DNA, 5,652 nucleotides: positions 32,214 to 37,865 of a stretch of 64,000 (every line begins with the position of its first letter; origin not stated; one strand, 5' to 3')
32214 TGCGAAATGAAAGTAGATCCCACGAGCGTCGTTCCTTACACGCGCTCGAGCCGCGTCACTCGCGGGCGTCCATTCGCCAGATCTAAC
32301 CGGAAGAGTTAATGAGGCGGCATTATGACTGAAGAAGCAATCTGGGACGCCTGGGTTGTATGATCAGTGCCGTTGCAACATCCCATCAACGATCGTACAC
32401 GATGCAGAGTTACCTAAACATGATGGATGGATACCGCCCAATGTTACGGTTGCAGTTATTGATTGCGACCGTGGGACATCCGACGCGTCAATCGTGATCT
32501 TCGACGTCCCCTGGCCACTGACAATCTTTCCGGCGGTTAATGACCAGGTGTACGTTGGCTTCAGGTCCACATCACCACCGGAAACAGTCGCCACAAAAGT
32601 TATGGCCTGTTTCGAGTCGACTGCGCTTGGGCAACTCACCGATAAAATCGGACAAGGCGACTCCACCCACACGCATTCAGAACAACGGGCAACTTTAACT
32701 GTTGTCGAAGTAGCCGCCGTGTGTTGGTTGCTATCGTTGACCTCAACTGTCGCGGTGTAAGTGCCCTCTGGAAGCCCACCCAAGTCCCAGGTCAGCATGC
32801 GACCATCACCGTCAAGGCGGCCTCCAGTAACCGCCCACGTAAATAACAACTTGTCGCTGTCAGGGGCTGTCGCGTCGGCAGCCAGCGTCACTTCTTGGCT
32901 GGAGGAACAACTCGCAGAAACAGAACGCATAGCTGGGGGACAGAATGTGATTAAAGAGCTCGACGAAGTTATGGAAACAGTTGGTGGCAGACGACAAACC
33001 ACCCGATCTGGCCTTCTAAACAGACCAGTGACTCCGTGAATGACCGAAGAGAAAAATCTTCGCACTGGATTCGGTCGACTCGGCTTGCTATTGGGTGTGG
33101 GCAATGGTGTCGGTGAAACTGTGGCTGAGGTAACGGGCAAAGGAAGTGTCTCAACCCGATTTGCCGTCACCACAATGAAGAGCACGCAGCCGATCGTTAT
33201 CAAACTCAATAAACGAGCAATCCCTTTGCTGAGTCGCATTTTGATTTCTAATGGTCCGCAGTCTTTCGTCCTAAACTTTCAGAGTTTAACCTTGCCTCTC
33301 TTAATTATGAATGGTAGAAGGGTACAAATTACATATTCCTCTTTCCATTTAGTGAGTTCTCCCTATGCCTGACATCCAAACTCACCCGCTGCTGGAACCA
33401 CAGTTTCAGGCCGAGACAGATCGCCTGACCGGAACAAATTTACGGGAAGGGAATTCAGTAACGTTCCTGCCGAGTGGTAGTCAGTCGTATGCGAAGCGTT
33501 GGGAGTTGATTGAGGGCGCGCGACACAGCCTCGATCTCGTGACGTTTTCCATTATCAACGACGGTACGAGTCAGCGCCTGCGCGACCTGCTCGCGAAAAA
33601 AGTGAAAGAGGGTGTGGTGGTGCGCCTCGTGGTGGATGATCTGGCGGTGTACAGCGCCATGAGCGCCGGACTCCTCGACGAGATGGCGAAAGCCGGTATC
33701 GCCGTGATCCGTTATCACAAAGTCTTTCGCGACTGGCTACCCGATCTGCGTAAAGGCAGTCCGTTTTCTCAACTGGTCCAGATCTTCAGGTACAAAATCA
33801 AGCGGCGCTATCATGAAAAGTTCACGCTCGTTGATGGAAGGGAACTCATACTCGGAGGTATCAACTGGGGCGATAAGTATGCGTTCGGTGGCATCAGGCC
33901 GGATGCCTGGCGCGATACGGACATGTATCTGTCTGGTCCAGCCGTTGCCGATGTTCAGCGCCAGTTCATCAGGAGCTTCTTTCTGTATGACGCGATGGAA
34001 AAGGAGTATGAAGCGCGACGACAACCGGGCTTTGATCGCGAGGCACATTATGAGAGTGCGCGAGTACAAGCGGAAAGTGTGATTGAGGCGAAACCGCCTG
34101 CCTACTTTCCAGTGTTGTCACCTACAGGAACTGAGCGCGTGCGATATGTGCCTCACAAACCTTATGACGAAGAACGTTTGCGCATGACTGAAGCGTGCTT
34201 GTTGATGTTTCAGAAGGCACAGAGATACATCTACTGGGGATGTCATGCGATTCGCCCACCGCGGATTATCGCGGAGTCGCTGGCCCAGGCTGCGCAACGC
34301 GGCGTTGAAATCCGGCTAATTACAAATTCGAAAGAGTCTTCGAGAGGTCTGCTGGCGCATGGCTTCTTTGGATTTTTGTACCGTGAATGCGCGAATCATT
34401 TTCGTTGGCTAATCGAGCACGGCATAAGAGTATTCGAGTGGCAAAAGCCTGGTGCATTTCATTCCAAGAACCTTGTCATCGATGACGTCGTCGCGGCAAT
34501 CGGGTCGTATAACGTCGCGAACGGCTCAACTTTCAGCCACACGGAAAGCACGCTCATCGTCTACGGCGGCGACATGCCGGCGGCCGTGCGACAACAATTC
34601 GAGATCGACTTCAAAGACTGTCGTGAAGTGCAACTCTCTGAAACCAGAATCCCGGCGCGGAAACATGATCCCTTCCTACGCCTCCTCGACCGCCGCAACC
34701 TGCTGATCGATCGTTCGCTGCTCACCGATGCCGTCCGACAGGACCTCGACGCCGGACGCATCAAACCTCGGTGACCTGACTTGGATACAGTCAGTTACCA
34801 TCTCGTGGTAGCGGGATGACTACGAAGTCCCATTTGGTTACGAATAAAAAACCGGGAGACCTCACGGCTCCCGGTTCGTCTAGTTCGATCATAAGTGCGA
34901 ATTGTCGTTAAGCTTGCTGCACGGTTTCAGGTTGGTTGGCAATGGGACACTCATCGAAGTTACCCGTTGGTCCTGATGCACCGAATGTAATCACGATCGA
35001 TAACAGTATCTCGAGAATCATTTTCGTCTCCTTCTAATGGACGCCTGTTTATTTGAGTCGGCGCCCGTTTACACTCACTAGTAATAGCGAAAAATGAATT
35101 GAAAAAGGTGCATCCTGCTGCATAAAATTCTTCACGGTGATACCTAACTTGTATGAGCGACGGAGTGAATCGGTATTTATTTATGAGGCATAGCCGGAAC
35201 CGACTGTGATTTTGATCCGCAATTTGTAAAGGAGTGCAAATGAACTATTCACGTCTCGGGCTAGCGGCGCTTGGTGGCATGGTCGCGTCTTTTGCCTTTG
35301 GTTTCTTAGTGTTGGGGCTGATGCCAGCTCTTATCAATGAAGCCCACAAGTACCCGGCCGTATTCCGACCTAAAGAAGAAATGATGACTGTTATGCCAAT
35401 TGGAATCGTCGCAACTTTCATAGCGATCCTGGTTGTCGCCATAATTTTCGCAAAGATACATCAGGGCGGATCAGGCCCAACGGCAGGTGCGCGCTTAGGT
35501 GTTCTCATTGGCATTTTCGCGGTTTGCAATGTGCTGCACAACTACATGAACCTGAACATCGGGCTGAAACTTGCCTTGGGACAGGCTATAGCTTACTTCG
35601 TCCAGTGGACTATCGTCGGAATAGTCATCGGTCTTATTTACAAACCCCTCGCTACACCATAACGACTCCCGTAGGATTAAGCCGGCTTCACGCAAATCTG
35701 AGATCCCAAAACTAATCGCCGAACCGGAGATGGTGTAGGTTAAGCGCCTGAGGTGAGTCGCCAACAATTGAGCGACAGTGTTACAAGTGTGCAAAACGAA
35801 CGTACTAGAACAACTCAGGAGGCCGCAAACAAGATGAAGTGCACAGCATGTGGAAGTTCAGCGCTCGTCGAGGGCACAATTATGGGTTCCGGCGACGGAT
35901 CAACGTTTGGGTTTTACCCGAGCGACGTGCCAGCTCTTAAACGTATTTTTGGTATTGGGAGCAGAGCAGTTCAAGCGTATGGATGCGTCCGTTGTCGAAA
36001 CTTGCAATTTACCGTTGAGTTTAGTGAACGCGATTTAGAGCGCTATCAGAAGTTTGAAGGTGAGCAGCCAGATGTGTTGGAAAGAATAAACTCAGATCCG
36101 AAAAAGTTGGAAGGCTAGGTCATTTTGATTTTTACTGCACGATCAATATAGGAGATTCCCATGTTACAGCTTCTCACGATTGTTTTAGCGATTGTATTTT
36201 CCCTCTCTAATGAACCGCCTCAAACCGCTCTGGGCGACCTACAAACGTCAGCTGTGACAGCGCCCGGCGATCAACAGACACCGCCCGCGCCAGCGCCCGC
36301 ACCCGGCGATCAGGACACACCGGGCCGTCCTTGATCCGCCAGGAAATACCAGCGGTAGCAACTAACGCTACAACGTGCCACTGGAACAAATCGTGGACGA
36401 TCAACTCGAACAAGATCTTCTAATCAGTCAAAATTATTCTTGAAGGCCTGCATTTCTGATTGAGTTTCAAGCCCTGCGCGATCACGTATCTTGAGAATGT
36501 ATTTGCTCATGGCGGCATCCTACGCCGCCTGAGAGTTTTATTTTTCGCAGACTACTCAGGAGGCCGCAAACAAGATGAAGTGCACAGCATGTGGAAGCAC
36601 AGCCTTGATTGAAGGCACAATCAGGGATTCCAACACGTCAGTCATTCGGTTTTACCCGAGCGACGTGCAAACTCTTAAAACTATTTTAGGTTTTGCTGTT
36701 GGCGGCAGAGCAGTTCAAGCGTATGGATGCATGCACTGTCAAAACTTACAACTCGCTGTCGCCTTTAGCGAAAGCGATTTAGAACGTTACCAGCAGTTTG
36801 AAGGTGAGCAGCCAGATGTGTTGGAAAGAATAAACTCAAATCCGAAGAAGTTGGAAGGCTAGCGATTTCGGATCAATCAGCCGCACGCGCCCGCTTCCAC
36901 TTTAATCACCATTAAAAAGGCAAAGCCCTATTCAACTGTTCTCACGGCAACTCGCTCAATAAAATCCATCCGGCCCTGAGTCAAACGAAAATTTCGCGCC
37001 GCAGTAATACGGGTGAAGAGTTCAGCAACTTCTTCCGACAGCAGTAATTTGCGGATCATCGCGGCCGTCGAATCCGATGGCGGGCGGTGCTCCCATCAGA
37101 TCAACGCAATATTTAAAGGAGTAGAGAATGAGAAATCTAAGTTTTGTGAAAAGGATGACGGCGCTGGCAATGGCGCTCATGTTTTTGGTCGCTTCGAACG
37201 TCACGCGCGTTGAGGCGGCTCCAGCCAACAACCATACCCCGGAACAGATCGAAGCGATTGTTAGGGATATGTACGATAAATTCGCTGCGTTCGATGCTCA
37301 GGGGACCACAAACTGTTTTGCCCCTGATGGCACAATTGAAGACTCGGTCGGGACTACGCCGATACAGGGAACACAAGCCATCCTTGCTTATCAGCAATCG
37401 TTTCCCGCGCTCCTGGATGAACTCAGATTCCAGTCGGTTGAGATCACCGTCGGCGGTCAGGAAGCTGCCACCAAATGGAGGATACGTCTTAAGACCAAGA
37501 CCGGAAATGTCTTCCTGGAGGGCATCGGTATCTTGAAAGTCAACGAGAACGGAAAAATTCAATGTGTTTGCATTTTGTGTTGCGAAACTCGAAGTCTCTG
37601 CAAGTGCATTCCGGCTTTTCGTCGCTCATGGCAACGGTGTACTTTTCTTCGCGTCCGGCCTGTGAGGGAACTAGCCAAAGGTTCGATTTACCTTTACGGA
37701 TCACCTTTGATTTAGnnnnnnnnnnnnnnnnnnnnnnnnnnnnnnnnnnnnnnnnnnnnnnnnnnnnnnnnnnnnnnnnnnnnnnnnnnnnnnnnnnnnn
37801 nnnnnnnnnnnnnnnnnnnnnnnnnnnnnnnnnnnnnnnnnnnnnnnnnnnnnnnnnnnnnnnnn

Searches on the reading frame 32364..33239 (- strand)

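Call 17: search_protein_families(library=ncbifam, proteins=[window:32364-33239:-], max_evalue=0.01)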
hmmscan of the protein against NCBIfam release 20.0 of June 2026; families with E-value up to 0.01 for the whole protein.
window:32364-33239:- (291 aa): 2 families
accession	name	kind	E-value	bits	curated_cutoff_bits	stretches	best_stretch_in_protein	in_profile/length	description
NF038112.1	myxo_dep_M36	subfamily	1.6e-05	22.2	1500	1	106-262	1294-1448/1604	myxosortase-dependent M36 family metallopeptidase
NF038111.1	rhom_dep_M36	equivalog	0.0055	14.1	1700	0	108-186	1195-1278/1315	rhombosortase-dependent M36 family metallopeptidase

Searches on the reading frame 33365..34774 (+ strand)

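Call 17: search_protein_families(library=ncbifam, proteins=[window:33365-34774:+], max_evalue=0.01)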
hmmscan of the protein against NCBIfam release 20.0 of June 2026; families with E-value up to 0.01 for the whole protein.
window:33365-34774:+ (469 aa): 6 families
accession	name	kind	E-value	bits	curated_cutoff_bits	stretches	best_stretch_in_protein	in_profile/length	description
TIGR04265.1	bac_cardiolipin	equivalog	2.3e-31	109.3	290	1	25-424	114-459/483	cardiolipin synthase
NF008427.0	PRK11263.1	equivalog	2.6e-27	96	281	1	25-426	4-351/409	cardiolipin synthase ClsB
NF009107.0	PRK12452.1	equivalog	3e-27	95.6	787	1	28-426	138-487/509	cardiolipin synthase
NF038319.1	DISARM_DrmC_I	equivalog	7.1e-18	65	133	2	271-413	91-232/236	DISARM system phospholipase D-like protein DrmC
NF010492.0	PRK13912.1-3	equivalog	7.5e-10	38.7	297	1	302-404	62-160/178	nuclease NucT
NF010490.0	PRK13912.1-1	equivalog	0.0002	21.5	211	0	31-93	20-79/159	nuclease NucT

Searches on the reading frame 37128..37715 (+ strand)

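Call 17: search_protein_families(library=ncbifam, proteins=[window:37128-37715:+], max_evalue=0.01)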
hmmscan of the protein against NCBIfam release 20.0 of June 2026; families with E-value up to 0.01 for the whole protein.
window:37128-37715:+ (195 aa): 1 family
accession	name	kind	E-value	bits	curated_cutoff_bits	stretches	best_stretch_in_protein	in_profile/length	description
TIGR02246.1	TIGR02246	subfamily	0.00011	22.1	33.95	1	39-114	4-81/128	SgcJ/EcaC family oxidoreductase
